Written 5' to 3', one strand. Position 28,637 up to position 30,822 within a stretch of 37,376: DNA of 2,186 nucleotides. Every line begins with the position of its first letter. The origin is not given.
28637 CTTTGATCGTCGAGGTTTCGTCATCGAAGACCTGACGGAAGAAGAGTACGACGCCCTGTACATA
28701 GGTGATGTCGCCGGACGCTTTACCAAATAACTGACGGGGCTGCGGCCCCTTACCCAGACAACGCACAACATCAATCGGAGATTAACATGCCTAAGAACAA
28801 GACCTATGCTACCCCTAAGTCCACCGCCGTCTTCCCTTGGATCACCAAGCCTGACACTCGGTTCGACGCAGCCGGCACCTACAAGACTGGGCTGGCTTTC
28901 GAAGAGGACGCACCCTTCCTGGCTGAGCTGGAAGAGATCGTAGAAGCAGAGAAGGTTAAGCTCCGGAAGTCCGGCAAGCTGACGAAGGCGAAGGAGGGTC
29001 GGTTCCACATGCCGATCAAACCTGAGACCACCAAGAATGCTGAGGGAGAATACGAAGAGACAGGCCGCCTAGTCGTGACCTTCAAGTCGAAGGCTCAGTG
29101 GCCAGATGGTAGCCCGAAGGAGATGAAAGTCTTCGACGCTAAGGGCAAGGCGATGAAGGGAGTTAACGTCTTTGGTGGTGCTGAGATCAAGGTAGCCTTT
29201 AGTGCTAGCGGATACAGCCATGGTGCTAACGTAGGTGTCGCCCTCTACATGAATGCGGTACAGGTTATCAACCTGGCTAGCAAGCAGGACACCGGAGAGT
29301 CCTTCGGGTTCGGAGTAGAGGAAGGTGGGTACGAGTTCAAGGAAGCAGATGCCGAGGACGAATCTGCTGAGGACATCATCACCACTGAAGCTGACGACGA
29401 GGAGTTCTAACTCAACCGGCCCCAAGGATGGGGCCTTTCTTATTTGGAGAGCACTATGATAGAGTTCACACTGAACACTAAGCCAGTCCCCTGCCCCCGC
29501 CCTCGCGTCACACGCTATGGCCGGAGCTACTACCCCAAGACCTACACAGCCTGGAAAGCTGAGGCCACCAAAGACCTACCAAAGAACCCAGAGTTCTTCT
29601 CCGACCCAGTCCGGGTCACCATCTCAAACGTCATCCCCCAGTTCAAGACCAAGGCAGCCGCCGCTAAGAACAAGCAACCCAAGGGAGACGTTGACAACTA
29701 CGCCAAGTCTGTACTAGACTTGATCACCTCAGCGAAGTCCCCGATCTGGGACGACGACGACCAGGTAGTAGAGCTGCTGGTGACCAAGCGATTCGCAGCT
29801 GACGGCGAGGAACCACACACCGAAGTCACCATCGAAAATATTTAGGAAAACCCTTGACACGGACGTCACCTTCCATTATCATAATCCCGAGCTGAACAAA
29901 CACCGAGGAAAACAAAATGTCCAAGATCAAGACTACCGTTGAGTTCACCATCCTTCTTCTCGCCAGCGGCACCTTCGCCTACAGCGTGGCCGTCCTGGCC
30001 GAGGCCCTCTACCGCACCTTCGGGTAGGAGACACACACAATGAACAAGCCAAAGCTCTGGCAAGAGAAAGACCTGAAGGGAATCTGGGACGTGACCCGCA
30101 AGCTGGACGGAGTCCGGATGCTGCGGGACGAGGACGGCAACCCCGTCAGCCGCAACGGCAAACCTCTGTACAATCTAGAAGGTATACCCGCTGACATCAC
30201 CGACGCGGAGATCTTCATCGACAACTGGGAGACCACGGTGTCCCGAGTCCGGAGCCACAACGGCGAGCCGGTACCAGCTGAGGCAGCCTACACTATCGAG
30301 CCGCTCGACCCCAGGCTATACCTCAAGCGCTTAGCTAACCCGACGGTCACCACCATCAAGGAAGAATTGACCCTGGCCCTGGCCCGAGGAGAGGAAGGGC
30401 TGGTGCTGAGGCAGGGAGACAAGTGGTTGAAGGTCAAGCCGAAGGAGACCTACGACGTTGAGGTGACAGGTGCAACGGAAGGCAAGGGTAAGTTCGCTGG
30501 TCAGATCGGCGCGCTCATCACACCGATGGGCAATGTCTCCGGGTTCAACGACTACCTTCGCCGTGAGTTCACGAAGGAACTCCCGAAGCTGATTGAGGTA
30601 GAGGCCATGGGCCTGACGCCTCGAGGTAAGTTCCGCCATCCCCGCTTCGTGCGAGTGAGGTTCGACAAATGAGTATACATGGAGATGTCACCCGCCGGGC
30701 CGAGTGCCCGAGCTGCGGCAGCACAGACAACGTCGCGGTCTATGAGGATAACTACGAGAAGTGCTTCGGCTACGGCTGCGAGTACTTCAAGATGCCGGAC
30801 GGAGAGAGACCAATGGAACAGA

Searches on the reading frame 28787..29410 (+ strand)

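Call 31: search_protein_families(library=pfam, max_evalue=0.1, proteins=[window:28787-29410:+])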
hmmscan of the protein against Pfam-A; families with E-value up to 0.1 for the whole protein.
window:28787-29410:+ (207 aa): 2 families
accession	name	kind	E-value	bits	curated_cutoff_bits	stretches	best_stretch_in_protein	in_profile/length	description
PF21265.3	SBB_T7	-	6.9e-10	39.2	27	1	14-163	5-169/169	Single-stranded DNA-binding protein, Bacteriophage T7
PF10991.15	Enc34_ssDNA-bd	-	0.00025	21.2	26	1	14-192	10-174/176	Enterobacter phage Enc34, ssDNA-binding protein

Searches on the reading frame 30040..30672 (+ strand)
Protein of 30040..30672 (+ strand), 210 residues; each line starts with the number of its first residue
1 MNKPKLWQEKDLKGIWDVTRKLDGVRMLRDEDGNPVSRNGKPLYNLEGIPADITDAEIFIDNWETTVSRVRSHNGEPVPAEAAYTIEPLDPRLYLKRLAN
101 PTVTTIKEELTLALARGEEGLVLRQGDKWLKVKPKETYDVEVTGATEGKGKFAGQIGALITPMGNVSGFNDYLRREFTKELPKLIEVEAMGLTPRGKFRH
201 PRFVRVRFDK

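Call 31: search_protein_families(library=pfam, max_evalue=0.1, proteins=[window:30040-30672:+])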
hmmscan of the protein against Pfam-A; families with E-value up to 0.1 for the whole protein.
window:30040-30672:+ (210 aa): 2 families
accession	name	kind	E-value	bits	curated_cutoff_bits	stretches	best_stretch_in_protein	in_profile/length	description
PF14743.12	DNA_ligase_OB_2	-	1.3e-08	35.1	28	1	147-207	1-66/66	DNA ligase OB-like domain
PF04679.21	DNA_ligase_A_C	-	9e-05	23.3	27.5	1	184-210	68-94/94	ATP dependent DNA ligase C terminal region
